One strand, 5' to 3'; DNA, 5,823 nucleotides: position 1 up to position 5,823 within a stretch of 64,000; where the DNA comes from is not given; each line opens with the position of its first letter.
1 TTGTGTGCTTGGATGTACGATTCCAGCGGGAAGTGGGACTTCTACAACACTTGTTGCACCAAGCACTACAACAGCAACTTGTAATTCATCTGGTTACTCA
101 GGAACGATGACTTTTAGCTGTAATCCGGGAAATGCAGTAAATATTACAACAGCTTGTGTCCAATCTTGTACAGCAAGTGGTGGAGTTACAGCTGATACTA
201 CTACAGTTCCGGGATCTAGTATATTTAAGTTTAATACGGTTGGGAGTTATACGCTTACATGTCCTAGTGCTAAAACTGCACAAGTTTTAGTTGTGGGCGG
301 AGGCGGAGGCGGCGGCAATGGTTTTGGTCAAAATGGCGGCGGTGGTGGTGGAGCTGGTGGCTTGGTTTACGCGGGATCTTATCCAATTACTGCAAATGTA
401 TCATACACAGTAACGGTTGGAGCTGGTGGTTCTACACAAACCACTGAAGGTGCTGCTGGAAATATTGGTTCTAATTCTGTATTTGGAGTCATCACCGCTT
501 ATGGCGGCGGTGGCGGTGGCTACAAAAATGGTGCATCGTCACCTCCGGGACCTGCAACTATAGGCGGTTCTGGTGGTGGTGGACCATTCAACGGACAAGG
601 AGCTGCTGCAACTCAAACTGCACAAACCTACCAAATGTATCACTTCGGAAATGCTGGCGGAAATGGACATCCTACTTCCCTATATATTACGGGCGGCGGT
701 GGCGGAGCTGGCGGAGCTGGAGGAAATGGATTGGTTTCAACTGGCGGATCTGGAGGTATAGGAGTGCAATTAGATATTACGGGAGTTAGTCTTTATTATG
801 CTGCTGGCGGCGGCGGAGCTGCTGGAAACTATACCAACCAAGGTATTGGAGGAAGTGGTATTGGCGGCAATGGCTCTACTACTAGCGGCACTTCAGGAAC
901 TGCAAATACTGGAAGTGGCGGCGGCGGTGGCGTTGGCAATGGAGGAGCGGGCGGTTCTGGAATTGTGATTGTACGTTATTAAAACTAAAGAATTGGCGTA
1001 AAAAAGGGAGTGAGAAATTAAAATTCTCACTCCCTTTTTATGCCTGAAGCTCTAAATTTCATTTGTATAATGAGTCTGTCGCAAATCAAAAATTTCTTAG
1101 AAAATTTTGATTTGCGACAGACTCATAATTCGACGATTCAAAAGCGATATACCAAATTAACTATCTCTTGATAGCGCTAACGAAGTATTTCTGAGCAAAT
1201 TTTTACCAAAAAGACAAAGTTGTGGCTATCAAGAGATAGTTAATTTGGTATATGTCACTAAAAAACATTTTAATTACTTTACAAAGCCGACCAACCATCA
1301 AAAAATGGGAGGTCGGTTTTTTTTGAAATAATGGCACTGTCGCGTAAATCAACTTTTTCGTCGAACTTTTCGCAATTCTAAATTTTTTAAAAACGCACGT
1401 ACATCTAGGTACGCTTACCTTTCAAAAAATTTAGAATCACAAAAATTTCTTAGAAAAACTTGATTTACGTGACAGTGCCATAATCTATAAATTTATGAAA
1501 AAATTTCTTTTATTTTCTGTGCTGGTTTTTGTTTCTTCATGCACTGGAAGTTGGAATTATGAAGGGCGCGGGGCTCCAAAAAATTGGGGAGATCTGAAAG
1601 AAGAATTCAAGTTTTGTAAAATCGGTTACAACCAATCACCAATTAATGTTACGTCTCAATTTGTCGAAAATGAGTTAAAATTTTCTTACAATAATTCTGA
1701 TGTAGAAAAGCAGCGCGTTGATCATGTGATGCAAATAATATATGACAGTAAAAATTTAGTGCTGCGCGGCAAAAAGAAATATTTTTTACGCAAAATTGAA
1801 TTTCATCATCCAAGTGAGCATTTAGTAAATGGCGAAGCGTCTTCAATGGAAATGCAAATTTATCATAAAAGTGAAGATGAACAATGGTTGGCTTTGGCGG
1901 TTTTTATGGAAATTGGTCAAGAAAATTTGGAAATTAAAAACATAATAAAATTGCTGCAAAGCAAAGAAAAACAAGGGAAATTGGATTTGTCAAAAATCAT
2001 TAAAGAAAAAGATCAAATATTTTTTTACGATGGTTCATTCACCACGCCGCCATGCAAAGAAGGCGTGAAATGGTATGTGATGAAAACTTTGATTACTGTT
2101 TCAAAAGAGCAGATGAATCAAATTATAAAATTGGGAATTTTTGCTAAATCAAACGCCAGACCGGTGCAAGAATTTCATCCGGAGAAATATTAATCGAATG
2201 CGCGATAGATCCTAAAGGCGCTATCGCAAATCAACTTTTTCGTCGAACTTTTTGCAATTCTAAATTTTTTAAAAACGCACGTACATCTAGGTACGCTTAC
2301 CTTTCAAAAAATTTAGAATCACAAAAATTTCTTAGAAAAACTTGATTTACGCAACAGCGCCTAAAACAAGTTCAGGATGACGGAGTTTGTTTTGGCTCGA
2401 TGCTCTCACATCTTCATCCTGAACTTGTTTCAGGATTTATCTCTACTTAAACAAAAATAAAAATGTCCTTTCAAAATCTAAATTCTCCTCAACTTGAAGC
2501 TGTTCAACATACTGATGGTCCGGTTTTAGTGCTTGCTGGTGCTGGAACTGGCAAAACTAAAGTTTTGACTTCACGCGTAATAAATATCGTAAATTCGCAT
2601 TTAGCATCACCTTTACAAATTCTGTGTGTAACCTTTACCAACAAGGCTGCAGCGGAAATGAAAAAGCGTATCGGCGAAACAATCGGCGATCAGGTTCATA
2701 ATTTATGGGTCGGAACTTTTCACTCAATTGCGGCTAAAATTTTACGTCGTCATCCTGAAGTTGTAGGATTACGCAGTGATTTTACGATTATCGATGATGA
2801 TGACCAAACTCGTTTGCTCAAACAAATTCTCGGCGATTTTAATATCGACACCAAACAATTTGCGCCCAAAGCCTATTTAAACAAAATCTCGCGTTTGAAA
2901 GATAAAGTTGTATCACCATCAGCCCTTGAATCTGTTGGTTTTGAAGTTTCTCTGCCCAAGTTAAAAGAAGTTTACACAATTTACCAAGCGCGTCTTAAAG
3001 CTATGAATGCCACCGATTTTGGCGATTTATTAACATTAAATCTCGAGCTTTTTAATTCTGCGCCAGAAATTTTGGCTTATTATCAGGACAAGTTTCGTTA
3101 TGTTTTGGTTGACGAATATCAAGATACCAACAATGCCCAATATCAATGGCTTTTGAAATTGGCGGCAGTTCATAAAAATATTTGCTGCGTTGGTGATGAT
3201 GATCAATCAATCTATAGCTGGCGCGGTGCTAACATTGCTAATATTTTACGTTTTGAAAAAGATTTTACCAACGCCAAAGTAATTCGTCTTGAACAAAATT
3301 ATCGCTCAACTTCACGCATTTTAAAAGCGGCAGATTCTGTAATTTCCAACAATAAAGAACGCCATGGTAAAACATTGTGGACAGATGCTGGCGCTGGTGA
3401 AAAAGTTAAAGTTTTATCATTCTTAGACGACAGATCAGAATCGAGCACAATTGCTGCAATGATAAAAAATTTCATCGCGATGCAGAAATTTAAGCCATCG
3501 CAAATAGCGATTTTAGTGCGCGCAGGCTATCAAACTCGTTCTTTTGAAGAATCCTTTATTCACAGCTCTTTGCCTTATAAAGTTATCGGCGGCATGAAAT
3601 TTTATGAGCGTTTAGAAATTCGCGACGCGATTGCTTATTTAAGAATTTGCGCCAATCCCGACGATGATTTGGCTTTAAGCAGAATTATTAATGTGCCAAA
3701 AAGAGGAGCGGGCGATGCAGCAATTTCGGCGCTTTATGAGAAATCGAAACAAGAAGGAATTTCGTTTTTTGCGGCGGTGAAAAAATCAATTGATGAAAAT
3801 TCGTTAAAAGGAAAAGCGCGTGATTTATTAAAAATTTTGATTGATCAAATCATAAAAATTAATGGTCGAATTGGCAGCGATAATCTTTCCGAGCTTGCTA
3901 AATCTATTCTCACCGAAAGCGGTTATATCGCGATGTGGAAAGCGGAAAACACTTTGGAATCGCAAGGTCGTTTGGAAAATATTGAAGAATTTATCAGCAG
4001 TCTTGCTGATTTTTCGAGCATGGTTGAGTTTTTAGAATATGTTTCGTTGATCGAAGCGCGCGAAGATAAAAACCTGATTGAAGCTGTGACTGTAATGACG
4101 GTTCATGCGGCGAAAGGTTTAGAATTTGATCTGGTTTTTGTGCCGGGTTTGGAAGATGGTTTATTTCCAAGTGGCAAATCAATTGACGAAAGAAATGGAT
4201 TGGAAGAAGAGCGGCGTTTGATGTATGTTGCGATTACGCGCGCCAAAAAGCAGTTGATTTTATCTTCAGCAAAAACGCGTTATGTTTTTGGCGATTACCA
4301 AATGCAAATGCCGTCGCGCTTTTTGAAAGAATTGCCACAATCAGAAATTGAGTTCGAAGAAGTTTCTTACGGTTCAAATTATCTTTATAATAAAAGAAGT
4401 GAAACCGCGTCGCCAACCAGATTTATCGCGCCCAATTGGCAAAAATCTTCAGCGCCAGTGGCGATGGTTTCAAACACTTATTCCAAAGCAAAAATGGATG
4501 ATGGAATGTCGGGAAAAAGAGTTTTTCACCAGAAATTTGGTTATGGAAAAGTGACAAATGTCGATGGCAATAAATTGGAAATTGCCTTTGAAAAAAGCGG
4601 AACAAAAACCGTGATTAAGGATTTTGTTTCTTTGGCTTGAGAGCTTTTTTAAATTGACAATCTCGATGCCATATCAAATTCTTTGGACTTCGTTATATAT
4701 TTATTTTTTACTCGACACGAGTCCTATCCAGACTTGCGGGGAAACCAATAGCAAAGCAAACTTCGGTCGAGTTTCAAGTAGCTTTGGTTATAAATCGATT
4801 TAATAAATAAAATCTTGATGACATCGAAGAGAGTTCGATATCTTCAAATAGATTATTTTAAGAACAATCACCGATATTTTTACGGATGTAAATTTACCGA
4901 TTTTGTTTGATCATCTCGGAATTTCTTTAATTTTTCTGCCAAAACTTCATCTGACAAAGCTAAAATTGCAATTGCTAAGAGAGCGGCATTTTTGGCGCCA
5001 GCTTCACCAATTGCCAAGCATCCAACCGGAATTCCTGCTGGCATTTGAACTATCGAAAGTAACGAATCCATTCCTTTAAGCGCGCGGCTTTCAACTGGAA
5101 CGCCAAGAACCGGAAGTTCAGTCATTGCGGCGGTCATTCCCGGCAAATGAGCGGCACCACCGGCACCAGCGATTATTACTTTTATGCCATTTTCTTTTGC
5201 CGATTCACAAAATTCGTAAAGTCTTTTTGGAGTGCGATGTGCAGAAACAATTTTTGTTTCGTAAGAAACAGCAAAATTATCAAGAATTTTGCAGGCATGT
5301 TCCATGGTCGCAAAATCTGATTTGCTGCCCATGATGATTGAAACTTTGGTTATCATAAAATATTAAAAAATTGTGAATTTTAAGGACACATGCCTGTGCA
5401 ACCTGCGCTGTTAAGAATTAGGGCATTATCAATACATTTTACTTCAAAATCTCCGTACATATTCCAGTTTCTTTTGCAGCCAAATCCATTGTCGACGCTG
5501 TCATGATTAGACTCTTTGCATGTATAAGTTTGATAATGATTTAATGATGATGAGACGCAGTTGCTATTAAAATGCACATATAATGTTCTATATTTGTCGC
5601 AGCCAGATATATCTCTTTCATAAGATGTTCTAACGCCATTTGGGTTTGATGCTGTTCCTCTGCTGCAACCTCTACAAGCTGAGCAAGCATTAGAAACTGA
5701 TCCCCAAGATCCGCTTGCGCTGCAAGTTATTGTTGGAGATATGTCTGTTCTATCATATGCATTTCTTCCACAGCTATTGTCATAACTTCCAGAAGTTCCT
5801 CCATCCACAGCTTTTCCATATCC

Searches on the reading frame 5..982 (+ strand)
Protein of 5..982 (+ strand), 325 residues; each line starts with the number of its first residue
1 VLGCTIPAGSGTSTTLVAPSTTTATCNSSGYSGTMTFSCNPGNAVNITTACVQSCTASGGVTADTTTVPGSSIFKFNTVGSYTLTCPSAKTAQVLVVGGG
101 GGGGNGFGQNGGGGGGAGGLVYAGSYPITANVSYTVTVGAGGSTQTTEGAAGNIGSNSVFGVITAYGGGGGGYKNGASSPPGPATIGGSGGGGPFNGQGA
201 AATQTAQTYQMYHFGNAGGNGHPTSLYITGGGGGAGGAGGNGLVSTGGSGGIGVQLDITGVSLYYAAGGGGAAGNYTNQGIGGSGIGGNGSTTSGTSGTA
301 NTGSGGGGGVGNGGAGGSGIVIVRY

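Call 34: search_protein_families(library=pfam, proteins=[window:5-982:+], max_evalue=0.001)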
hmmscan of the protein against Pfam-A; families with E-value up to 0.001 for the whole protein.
window:5-982:+ (325 aa): 1 family
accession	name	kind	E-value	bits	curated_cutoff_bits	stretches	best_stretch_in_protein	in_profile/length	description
PF21722.4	Gly_rich_2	-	8.6e-26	91.8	24.3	1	78-325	2-225/226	Glycine-rich domain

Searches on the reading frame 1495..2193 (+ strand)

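Call 34: search_protein_families(library=pfam, proteins=[window:1495-2193:+], max_evalue=0.001)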
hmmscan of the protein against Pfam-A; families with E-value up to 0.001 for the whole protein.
window:1495-2193:+ (232 aa): 1 family
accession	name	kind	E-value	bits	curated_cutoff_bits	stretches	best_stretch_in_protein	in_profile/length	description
PF00194.26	Carb_anhydrase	-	1.2e-30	107.5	27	1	28-227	3-245/254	Eukaryotic-type carbonic anhydrase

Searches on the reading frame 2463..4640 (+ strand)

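Call 34: search_protein_families(library=pfam, proteins=[window:2463-4640:+], max_evalue=0.001)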
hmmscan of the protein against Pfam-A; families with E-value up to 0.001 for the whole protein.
window:2463-4640:+ (725 aa): 8 families
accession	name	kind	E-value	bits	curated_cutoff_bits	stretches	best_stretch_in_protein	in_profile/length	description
PF00580.27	UvrD-helicase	-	3.5e-91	306.1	23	1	6-268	1-270/271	UvrD/REP helicase N-terminal domain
PF13361.12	UvrD_C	-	2.8e-75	254.4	25.6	1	274-604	1-349/350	UvrD-like helicase C-terminal domain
PF13245.12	AAA_19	-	1.9e-20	73.9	25.1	1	10-252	1-132/134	AAA domain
PF13538.12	UvrD_C_2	-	5.9e-11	42.5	27.4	1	580-600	31-51/52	UvrD-like helicase C-terminal domain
PF13604.12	AAA_30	-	1.3e-09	38.6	27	1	6-76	2-75/191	AAA domain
PF01443.25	Viral_helicase1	-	5.7e-08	33.3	21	0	535-600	171-226/228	Viral superfamily 1 RNA helicase core domain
PF13087.12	AAA_12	-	1.3e-05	25.3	27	1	529-600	124-190/195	AAA domain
PF21196.3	PcrA_UvrD_tudor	-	0.00054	20.2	23.9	0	684-721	2-43/48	PcrA/UvrD tudor domain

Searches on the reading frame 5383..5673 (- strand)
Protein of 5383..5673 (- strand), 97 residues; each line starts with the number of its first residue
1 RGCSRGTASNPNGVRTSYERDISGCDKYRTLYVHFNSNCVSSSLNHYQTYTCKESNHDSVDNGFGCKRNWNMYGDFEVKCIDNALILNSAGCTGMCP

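Call 69: search_protein_families(library=pfam, proteins=[window:5383-5673:-], max_evalue=10)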
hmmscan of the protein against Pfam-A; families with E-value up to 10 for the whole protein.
window:5383-5673:- (97 aa): 0 families

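Call 83: search_protein_families(library=pfam, alignment_id=A7, max_evalue=0.01)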
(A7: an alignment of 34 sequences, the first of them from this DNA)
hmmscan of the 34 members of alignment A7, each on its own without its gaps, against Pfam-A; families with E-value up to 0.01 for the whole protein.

A. member 1, seq(95 aa): 0 families

B. families by the number of members that match (of 34 scanned): 2 families
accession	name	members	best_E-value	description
PF15892.11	BNR_4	1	0.0025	BNR repeat-containing family member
PF02177.21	APP_N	1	0.0065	Amyloid A4 N-terminal heparin-binding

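Call 84: search_solved_structures(query=A7, max_evalue=10)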
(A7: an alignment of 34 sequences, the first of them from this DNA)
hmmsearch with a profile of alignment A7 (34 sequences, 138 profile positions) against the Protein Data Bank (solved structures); distinct sequences matched with E-value up to 10: 47.
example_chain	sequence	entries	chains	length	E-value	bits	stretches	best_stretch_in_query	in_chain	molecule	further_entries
1sq2_N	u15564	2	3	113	0.094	16.6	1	24-67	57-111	novel antigen receptor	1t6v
4jhy_A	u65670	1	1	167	0.58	14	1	45-103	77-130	hypothetical protein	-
13qx_A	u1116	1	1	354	0.71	13.7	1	30-71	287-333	Papain-like protease nsp3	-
13mi_A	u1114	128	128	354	0.8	13.6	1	30-71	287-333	Papain-like protease nsp3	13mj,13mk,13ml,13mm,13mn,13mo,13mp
9m8z_A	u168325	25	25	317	0.82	13.5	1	30-71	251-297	Papain-like protease nsp3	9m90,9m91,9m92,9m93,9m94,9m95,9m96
6wrh_A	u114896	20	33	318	0.84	13.5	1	30-71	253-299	Non-structural protein 3 | Papain-like protease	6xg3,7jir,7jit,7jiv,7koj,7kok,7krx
7d6h_A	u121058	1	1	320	0.86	13.5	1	30-71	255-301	Papain-like protease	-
7d7k_A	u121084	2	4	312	0.87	13.4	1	30-71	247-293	Non-structural protein 3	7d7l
8fwn_A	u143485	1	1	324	0.87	13.4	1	30-71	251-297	Papain-like protease nsp3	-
7d47_A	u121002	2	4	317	0.89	13.4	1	30-71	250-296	Non-structural protein 3 | Non-structural protein 7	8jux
8yx2_B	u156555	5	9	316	0.92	13.4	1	30-71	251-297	Papain-like protease nsp3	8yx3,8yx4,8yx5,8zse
6yva_A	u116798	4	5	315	0.93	13.4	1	30-71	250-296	Replicase polyprotein 1a | Non-structural protein 3 | Papain-like protease nsp3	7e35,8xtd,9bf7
7cjm_B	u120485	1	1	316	0.93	13.3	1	30-71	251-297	Non-structural protein 3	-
8x1x_A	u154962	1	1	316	0.93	13.3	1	30-71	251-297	Papain-like protease nsp3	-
9u7d_A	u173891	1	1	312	0.96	13.3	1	30-71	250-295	Papain-like protease nsp3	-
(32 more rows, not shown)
